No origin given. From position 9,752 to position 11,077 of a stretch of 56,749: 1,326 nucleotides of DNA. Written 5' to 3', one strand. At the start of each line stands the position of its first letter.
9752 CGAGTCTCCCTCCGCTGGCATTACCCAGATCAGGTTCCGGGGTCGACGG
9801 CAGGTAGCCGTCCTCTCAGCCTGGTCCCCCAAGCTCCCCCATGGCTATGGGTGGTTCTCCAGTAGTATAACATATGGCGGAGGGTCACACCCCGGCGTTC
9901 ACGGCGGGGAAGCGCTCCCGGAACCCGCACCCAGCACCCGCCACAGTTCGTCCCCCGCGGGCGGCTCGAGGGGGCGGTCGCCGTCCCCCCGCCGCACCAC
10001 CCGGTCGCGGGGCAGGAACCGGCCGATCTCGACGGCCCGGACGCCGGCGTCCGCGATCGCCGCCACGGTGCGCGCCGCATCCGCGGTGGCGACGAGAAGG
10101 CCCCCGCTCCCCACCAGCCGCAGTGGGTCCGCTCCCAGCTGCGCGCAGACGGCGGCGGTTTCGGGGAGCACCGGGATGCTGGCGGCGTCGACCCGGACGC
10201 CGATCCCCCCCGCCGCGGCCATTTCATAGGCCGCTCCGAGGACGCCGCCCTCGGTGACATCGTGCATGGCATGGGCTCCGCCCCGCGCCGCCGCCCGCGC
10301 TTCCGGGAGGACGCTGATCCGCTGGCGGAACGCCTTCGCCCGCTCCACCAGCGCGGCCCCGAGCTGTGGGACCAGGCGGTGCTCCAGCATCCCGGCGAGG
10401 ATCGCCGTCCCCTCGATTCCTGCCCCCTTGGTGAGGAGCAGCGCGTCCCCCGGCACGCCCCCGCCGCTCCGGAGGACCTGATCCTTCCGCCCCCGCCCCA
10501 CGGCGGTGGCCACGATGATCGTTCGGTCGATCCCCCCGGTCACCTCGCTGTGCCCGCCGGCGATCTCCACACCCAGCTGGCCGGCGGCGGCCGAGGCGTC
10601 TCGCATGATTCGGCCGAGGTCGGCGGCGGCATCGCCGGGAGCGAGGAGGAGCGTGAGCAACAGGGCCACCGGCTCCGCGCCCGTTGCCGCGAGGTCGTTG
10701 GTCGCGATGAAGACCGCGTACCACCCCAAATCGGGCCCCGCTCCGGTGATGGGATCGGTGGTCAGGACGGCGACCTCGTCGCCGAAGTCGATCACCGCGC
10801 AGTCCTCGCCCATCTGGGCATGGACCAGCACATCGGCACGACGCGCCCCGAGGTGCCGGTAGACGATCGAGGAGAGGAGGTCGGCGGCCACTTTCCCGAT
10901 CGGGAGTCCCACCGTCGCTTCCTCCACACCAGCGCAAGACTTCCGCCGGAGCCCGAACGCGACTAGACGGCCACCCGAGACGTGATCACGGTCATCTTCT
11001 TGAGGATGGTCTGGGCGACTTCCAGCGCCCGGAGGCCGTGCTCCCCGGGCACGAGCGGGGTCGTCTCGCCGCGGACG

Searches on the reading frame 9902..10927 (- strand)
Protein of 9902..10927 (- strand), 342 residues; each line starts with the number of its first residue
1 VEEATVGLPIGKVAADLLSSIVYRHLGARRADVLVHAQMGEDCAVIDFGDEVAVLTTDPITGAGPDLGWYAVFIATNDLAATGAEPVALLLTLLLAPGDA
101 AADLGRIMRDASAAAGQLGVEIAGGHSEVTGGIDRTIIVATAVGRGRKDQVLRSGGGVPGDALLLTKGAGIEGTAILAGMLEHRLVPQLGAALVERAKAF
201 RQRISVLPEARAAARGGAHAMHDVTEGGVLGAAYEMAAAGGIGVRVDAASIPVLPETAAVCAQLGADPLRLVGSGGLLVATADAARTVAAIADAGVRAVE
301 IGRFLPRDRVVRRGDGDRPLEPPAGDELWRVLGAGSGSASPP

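Call 27: search_protein_families(library=ncbifam, proteins=[window:9902-10927:-], max_evalue=1)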
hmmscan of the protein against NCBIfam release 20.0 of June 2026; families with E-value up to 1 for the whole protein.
seq(342 aa): 20 families
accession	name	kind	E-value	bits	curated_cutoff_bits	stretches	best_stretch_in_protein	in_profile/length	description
TIGR02124.1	hypE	equivalog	3.6e-29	101.8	251.6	1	11-330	10-330/332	hydrogenase expression/formation protein HypE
TIGR00476.1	selD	equivalog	1.7e-24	86.6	125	1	12-263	14-263/311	selenide, water dikinase SelD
TIGR01379.1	thiL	equivalog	9.5e-24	83.9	184.15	1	23-314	7-303/320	thiamine-phosphate kinase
NF002098.0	PRK00943.1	equivalog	5.2e-18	65.1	299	1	12-262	20-266/347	selenide, water dikinase SelD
TIGR04049.1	AIR_rel_sll0787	hypoth_equivalog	3.7e-17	62.4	321.3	1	34-310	37-296/318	sll0787 family AIR synthase-like protein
NF004353.0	PRK05731.2-2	equivalog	6.4e-15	55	301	1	34-276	13-250/311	thiamine-phosphate kinase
NF004351.0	PRK05731.1-4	equivalog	9.5e-14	51.2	324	1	34-282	32-281/321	thiamine-phosphate kinase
TIGR03267.1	methan_mark_2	hypoth_equivalog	9.4e-13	47.9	365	1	35-308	39-299/323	methanogenesis marker 2 protein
NF010705.0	PRK14105.1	equivalog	1.6e-12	47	291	1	37-308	44-330/345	selenide, water dikinase SelD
TIGR04050.1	MSMEG_0567_Cter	hypoth_equivalog_domain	2.4e-12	46.9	312.2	1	67-306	63-272/296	MSMEG_0567/sll0787 family protein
NF004350.0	PRK05731.1-1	equivalog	4.3e-06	25.8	441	1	27-267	17-255/325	thiamine-phosphate kinase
TIGR01736.1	FGAM_synth_II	equivalog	1.1e-05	24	525.75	1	38-253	55-282/718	phosphoribosylformylglycinamidine synthase subunit PurL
TIGR04369.1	fusion_not_SelD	hypoth_equivalog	1.9e-05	23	700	1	128-258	488-617/701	oxidoreductase/SelD-related fusion protein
NF002290.1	PRK01213.1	equivalog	0.00037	18.8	648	1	38-253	55-281/723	phosphoribosylformylglycinamidine synthase subunit PurL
NF003672.0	PRK05297.1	equivalog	0.00057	17.5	783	1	191-270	851-923/1290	phosphoribosylformylglycinamidine synthase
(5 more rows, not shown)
